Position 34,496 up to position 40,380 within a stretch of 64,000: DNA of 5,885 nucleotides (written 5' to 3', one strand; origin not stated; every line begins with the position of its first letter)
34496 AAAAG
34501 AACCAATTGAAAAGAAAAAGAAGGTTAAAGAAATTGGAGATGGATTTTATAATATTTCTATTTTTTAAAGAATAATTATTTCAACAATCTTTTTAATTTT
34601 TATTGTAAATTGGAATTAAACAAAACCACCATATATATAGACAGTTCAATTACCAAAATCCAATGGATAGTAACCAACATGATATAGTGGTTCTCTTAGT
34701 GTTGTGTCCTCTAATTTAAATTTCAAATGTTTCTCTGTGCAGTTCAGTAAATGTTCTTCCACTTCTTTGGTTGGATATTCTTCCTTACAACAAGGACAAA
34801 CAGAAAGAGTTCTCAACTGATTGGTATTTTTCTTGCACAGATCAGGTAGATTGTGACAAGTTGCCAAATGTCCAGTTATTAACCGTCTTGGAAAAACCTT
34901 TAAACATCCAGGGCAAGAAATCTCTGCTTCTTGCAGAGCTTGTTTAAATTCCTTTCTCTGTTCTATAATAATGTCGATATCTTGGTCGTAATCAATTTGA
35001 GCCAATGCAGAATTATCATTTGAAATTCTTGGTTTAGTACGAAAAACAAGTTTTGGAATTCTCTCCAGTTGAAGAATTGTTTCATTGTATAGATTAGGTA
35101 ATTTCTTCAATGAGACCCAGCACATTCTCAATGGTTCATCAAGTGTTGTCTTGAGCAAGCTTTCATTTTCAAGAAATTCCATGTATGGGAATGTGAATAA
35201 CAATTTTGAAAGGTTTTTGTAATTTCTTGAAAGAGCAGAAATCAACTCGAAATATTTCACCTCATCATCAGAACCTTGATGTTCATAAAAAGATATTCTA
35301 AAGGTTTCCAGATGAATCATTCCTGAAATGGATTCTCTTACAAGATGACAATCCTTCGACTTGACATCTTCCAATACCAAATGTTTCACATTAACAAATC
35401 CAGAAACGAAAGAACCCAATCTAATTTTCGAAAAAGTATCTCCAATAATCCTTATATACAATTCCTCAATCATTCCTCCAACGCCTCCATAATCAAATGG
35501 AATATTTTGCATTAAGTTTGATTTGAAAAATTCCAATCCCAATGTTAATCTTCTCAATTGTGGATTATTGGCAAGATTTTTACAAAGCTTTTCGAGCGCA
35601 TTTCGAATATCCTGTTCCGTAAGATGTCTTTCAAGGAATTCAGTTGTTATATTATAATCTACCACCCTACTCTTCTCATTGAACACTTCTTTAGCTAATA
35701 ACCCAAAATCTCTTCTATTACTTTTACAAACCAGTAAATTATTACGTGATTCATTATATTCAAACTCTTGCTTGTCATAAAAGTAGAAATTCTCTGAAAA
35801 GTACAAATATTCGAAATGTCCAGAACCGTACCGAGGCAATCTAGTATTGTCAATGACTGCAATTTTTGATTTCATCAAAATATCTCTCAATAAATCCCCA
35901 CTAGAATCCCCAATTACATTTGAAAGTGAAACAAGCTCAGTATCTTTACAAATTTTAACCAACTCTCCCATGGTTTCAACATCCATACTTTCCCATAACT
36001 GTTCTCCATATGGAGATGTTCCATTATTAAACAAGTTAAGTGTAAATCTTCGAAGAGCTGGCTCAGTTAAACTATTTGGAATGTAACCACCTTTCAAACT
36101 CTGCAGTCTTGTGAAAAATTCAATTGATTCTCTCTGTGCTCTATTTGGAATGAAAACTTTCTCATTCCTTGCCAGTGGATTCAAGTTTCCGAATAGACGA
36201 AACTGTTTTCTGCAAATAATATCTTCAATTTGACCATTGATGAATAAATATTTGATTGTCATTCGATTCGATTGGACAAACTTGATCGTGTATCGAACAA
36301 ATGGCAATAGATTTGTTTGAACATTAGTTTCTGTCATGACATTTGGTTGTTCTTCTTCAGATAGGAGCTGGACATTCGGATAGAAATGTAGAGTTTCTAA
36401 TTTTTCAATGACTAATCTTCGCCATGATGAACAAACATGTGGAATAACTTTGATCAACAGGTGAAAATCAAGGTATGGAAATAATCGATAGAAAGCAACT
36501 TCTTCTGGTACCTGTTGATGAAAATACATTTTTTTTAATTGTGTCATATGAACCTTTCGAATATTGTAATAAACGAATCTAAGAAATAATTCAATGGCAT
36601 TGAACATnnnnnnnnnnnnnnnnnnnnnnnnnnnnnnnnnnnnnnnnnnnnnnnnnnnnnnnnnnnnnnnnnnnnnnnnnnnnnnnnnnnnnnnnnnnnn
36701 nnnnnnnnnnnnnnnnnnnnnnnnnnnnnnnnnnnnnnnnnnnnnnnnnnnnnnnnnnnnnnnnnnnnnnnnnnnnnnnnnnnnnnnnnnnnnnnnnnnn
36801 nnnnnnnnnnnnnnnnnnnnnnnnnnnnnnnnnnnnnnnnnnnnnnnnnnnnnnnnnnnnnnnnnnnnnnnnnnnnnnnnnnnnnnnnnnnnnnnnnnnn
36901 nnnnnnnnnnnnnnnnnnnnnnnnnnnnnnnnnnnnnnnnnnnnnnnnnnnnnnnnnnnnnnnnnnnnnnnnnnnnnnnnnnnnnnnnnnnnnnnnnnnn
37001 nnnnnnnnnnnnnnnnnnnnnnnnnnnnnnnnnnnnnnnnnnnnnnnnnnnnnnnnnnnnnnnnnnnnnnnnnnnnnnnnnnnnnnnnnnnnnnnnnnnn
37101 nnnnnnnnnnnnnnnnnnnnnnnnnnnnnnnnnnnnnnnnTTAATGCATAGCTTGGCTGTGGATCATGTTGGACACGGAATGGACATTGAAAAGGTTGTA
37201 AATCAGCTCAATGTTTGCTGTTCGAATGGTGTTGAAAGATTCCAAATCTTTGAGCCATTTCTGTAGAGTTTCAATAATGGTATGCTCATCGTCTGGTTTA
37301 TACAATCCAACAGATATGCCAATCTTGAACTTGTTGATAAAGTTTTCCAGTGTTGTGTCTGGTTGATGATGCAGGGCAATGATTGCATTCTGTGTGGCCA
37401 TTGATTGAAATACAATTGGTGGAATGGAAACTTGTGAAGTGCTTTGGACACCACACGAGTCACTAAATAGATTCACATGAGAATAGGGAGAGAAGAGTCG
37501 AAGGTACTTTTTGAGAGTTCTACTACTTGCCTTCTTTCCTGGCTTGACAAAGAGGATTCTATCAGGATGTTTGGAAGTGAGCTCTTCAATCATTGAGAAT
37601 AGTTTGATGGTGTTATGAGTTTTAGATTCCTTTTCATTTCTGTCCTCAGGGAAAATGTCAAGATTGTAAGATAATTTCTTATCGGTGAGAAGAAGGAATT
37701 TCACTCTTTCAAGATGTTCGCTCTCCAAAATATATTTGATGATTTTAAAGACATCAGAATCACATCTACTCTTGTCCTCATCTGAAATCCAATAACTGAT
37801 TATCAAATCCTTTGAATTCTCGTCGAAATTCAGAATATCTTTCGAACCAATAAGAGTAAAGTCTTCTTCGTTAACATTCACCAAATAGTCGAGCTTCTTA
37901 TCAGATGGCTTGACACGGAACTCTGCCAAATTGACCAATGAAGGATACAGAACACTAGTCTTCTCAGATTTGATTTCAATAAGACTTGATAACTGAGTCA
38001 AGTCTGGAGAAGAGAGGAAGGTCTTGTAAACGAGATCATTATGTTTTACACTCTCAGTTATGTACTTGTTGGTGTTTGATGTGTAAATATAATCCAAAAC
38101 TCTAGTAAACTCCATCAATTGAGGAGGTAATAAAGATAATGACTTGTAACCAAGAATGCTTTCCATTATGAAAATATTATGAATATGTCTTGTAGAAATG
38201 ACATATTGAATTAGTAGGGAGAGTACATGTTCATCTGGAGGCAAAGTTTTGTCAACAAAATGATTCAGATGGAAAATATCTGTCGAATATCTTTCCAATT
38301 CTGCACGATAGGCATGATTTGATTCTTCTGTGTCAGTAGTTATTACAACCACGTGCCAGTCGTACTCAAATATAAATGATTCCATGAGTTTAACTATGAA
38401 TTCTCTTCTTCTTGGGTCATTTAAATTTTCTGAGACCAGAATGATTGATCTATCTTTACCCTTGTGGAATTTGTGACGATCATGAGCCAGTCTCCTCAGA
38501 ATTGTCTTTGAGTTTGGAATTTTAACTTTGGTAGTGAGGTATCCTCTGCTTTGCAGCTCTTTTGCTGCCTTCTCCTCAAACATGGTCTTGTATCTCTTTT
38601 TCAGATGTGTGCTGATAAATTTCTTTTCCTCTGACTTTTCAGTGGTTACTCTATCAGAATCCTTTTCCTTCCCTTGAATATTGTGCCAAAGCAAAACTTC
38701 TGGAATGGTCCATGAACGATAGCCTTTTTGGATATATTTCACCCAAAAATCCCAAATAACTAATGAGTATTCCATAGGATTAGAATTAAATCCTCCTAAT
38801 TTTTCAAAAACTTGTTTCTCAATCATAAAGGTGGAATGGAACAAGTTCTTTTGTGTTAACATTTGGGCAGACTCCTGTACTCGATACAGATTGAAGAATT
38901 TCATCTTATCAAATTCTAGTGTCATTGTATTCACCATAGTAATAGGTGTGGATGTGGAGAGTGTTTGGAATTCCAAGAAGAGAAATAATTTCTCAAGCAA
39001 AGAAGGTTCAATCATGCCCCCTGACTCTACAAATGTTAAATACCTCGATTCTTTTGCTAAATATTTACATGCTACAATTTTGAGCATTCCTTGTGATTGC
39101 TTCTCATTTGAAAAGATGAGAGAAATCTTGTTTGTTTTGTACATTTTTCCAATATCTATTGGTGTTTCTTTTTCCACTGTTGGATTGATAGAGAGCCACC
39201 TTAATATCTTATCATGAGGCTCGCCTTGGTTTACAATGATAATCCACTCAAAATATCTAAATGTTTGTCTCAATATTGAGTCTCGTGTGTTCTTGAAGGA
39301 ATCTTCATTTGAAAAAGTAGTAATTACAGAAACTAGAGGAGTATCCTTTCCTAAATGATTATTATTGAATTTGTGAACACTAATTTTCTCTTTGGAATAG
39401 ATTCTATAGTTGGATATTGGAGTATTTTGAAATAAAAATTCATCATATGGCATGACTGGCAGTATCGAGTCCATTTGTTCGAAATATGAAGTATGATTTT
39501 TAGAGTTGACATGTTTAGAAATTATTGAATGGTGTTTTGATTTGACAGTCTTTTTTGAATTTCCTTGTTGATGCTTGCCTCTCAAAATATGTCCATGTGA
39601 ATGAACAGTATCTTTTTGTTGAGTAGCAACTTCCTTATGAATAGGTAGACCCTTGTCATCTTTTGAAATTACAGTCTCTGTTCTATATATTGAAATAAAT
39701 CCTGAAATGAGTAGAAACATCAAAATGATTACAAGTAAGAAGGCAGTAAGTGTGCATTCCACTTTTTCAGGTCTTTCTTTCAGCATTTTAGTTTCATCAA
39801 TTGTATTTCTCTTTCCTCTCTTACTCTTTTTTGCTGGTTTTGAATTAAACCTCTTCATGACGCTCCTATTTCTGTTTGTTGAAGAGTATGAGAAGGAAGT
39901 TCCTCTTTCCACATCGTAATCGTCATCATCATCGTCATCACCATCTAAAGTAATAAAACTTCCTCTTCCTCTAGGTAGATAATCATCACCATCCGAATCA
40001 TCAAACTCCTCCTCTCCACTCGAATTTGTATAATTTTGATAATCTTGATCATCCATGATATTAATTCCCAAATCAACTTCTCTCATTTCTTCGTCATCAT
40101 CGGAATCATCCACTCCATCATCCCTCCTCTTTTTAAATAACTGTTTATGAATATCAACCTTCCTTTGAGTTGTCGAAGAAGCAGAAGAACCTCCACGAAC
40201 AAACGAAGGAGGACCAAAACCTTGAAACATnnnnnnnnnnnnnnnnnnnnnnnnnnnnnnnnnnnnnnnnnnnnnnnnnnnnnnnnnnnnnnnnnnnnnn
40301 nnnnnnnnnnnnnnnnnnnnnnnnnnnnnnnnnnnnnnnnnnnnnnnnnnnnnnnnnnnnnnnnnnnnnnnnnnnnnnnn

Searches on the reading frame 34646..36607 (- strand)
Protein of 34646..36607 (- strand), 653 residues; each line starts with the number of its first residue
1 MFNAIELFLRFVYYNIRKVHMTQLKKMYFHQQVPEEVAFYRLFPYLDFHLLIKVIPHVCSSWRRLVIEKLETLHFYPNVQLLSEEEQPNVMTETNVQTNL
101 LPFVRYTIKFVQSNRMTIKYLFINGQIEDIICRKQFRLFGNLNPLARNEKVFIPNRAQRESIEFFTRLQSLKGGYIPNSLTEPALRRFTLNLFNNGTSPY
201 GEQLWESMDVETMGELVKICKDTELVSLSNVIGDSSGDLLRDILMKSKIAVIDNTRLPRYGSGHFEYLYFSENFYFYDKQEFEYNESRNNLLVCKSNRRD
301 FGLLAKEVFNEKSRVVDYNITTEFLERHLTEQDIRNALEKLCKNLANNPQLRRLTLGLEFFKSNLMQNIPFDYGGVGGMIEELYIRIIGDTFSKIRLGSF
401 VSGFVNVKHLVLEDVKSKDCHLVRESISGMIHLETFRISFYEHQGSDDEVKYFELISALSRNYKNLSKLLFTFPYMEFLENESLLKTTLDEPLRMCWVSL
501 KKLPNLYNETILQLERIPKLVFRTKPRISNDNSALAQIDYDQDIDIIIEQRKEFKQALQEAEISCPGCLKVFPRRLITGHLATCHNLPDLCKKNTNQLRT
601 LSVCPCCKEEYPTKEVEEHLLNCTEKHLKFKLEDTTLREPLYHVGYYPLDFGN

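Call 9: search_protein_families(library=pfam, proteins=[window:34646-36607:-], max_evalue=0.001)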
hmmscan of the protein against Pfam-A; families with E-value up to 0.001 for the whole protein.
window:34646-36607:- (653 aa): 0 families

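Call 30: search_solved_structures(query=window:34646-36607:-, max_evalue=1)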
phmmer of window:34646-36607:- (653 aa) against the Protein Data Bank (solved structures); distinct sequences matched with E-value up to 1: 0.

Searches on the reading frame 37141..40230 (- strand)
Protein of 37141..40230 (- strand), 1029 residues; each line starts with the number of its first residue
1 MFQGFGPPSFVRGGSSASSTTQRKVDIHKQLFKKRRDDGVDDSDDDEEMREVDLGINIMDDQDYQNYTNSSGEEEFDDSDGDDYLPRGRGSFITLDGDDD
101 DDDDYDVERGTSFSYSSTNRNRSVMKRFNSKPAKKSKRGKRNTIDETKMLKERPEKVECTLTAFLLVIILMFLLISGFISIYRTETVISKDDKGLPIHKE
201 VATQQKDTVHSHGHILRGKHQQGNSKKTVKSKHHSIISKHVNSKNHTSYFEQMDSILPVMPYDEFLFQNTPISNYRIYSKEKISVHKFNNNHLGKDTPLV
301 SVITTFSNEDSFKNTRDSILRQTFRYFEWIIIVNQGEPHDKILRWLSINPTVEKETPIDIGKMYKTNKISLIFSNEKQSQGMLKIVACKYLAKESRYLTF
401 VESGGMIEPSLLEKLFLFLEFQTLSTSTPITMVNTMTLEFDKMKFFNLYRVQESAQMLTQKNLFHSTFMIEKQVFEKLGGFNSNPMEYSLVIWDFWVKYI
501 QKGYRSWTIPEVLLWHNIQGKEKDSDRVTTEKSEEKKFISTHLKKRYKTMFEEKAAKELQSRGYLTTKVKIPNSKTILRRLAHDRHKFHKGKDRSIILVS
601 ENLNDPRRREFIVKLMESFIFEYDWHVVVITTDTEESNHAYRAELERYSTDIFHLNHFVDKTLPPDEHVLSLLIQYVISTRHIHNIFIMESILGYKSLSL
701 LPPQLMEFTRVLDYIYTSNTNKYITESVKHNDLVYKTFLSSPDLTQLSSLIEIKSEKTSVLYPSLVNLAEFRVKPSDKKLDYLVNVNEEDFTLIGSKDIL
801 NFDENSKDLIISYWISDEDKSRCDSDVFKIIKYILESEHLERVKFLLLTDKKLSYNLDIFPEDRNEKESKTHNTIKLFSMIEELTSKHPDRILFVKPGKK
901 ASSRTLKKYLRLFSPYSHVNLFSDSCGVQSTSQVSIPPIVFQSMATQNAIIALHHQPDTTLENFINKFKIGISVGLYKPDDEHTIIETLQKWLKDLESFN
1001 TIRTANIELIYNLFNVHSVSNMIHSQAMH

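Call 9: search_protein_families(library=pfam, proteins=[window:37141-40230:-], max_evalue=0.001)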
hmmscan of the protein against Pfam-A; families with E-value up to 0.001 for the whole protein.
window:37141-40230:- (1029 aa): 0 families

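Call 29: search_solved_structures(query=window:37141-40230:-, max_evalue=1)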
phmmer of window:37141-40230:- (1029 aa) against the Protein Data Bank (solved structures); distinct sequences matched with E-value up to 1: 1.
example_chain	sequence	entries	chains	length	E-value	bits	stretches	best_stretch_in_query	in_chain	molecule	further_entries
5hea_A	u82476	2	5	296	0.15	13.3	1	299-341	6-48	Putative glycosyltransferase (GalT1)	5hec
